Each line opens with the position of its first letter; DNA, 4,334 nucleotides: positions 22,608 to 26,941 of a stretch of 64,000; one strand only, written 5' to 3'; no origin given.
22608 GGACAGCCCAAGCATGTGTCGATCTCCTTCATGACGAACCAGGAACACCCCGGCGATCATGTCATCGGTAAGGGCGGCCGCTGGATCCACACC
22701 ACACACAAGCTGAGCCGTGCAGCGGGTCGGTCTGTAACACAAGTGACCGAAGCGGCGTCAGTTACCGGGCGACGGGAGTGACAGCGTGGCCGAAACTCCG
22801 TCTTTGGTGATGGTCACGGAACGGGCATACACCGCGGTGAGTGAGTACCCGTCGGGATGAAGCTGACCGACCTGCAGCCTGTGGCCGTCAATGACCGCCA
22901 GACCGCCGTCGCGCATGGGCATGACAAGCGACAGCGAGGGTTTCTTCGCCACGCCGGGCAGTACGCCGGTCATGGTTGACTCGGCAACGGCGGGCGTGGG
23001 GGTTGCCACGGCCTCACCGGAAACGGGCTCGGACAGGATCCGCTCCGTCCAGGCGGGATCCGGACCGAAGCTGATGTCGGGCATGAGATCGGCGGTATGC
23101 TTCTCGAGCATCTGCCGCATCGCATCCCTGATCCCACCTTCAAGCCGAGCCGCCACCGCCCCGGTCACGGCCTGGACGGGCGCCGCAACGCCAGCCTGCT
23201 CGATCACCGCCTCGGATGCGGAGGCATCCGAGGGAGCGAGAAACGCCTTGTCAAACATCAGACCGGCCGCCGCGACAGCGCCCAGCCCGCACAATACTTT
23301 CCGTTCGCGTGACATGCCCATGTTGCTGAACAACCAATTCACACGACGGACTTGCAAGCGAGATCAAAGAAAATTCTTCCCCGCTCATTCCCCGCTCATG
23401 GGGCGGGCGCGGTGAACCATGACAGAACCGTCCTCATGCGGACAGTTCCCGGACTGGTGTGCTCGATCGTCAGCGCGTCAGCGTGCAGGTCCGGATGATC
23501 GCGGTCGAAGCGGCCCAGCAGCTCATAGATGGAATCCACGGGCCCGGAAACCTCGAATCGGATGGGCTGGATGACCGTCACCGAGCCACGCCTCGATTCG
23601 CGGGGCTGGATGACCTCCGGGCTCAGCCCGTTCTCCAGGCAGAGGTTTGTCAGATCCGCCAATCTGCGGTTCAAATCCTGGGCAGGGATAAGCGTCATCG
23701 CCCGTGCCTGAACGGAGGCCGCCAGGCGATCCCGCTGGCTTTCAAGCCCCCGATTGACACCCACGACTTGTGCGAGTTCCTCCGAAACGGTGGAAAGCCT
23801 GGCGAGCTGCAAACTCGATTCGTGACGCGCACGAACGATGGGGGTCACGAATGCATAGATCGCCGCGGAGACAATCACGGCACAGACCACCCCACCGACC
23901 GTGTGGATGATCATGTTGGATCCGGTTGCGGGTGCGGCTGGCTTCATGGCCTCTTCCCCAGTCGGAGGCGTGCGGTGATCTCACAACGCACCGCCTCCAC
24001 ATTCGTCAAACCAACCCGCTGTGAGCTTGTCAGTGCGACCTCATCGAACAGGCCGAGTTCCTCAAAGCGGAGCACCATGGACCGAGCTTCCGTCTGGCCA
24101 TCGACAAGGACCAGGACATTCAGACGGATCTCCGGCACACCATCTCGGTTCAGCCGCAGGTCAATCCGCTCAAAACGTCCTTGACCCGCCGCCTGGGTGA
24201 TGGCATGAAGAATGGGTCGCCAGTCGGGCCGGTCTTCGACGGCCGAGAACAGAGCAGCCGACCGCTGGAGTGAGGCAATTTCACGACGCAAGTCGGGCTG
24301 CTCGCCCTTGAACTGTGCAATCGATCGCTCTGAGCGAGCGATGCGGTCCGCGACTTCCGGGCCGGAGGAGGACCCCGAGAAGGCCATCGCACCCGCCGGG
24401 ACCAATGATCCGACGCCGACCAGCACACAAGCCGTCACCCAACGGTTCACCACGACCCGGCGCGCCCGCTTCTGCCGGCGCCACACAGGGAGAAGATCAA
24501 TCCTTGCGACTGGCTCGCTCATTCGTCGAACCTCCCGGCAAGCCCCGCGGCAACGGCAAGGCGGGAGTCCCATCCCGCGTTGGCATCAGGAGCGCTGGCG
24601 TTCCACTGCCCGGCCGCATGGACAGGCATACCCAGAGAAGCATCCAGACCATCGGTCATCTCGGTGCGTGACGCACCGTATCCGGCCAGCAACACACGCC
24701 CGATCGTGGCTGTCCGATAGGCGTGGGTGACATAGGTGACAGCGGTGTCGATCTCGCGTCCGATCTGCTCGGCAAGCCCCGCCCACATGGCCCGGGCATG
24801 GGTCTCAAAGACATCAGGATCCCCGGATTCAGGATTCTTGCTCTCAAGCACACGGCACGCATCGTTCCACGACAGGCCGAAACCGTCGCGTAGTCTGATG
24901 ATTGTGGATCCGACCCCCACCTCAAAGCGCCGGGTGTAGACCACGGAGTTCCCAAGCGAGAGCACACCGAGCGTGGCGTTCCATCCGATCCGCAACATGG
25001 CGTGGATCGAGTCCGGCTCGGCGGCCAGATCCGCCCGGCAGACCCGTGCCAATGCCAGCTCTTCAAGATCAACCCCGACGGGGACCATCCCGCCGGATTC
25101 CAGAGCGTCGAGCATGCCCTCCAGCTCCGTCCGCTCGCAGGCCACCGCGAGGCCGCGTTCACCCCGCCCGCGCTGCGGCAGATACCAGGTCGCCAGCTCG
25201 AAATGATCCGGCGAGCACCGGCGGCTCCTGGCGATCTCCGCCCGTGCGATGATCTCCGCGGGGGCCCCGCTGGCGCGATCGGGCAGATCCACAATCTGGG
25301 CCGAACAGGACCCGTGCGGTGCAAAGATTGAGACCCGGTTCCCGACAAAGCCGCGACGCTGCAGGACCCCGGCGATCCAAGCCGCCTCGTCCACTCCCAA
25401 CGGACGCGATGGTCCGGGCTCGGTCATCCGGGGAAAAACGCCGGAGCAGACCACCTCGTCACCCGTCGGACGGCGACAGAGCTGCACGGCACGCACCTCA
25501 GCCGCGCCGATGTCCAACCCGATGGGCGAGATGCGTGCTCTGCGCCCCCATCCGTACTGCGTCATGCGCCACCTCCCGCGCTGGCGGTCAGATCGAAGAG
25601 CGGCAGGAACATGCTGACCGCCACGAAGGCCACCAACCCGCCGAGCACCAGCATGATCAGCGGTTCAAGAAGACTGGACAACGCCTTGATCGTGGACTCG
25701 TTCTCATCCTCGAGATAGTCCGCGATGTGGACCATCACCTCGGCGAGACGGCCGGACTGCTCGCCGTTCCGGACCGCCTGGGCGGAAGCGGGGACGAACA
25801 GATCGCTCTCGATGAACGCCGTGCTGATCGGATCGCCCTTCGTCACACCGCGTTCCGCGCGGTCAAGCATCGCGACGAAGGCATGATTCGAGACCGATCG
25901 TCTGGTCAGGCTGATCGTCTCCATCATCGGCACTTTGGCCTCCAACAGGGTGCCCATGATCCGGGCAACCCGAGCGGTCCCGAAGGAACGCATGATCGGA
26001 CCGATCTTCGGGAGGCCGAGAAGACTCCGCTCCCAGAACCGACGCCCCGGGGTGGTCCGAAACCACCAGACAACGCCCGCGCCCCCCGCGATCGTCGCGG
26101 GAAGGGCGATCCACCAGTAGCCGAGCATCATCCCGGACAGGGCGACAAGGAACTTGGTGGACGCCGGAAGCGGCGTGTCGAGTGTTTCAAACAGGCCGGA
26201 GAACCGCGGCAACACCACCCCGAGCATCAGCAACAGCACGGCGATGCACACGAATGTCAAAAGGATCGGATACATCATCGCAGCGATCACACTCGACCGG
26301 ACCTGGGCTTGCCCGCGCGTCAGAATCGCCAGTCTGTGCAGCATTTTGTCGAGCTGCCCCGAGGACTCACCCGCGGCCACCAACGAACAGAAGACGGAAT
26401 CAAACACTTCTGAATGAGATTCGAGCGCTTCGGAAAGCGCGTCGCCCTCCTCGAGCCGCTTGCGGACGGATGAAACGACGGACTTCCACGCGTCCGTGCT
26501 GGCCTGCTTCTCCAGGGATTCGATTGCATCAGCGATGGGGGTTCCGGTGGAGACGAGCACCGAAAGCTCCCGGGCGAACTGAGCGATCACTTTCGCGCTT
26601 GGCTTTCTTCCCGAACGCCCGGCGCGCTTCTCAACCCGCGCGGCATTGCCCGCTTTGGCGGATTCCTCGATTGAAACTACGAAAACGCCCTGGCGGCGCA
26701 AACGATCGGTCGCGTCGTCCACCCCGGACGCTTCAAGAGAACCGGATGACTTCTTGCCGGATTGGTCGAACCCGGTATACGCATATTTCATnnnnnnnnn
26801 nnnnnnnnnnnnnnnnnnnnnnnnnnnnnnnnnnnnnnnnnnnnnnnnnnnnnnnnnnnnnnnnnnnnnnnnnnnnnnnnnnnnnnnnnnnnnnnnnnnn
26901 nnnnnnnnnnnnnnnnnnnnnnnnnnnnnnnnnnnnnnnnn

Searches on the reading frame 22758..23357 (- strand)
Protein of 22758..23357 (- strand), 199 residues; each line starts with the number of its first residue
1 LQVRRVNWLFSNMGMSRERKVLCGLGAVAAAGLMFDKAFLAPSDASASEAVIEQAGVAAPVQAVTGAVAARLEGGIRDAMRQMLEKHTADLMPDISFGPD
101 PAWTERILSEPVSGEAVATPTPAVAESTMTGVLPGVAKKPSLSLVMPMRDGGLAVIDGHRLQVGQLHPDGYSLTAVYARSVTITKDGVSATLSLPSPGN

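Call 7: search_protein_families(library=pfam, proteins=[window:22758-23357:-], max_evalue=0.01)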
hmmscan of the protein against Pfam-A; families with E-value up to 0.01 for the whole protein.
window:22758-23357:- (199 aa): 1 family
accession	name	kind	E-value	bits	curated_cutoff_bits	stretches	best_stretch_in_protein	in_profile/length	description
PF23893.1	Y4YQ_C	-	0.0077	16.4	27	0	155-192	15-53/53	Uncharacterised protein Y4YQ C-terminal domain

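Call 8: search_protein_families(library=ncbifam, proteins=[window:22758-23357:-], max_evalue=0.01)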
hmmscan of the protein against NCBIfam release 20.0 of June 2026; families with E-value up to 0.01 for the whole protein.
window:22758-23357:- (199 aa): 1 family
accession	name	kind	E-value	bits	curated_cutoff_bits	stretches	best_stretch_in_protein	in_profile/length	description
TIGR02500.1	type_III_yscD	equivalog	0.0018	17.3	86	1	154-191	373-410/413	type III secretion system inner membrane ring subunit SctD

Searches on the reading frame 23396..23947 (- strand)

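Call 7: search_protein_families(library=pfam, proteins=[window:23396-23947:-], max_evalue=0.01)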
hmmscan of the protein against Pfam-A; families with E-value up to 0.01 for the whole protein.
window:23396-23947:- (183 aa): 1 family
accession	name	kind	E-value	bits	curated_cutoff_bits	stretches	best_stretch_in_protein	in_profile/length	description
PF04350.18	PilO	-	0.0064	17.1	22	1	68-140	28-100/145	Pilus assembly protein, PilO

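Call 8: search_protein_families(library=ncbifam, proteins=[window:23396-23947:-], max_evalue=0.01)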
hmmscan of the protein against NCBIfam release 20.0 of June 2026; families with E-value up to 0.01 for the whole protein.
window:23396-23947:- (183 aa): 0 families

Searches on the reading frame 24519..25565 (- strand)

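Call 7: search_protein_families(library=pfam, proteins=[window:24519-25565:-], max_evalue=0.01)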
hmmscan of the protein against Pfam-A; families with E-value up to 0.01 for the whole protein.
window:24519-25565:- (348 aa): 1 family
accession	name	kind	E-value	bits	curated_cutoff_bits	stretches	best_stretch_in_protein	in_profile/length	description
PF11104.14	PilM_2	-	2.8e-08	33.5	27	1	139-318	129-305/340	Type IV pilus assembly protein PilM;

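Call 8: search_protein_families(library=ncbifam, proteins=[window:24519-25565:-], max_evalue=0.01)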
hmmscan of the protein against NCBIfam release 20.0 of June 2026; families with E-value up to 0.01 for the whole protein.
window:24519-25565:- (348 aa): 1 family
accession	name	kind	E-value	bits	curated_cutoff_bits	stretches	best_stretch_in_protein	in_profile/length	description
TIGR01175.1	pilM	subfamily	3.6e-12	46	133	1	140-343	137-344/348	type IV pilus assembly protein PilM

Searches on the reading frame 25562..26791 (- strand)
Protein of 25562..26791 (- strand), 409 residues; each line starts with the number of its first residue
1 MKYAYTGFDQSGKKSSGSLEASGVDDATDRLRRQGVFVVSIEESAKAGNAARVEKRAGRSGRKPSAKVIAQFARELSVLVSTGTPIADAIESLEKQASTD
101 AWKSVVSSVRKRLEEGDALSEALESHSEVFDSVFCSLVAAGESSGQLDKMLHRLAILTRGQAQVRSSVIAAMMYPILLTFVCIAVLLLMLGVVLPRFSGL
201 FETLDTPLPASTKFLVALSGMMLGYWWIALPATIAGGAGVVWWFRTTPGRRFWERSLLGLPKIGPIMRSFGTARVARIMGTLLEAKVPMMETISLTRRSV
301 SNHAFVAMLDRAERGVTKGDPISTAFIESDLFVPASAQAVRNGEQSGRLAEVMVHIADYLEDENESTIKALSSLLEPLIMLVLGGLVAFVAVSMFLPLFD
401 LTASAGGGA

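Call 7: search_protein_families(library=pfam, proteins=[window:25562-26791:-], max_evalue=0.01)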
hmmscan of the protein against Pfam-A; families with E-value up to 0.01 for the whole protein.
window:25562-26791:- (409 aa): 1 family
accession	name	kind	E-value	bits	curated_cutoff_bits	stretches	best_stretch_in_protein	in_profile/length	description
PF00482.28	T2SSF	-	1.7e-53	180.3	25.2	2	72-195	1-125/125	Type II secretion system (T2SS), protein F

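Call 8: search_protein_families(library=ncbifam, proteins=[window:25562-26791:-], max_evalue=0.01)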
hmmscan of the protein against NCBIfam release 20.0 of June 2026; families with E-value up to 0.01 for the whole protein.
window:25562-26791:- (409 aa): 6 families
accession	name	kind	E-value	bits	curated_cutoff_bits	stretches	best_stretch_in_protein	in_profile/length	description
TIGR02120.1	GspF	equivalog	2.2e-103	346.6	424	1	3-402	1-398/401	type II secretion system inner membrane protein GspF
NF052607.1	T4PiliAsmPilCThrm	equivalog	2.2e-77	260.9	700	1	3-401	4-400/406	type IV pilus assembly protein PilC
NF052606.1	T4PiliAsmPilCMyx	equivalog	1.9e-73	247.7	700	1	3-402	22-415/419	type IV pilus assembly protein PilC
NF007861.0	PRK10573.1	equivalog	8.6e-70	235.8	401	1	3-403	7-396/401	protein transport protein HofC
NF047826.1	T3SSXpsF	equivalog_domain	6e-66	222.9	650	1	3-406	4-405/405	type II secretion system protein XpsF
NF041012.2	T4P_ComGB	equivalog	1.3e-39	136.5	240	1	70-401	4-330/332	competence type IV pilus assembly protein ComGB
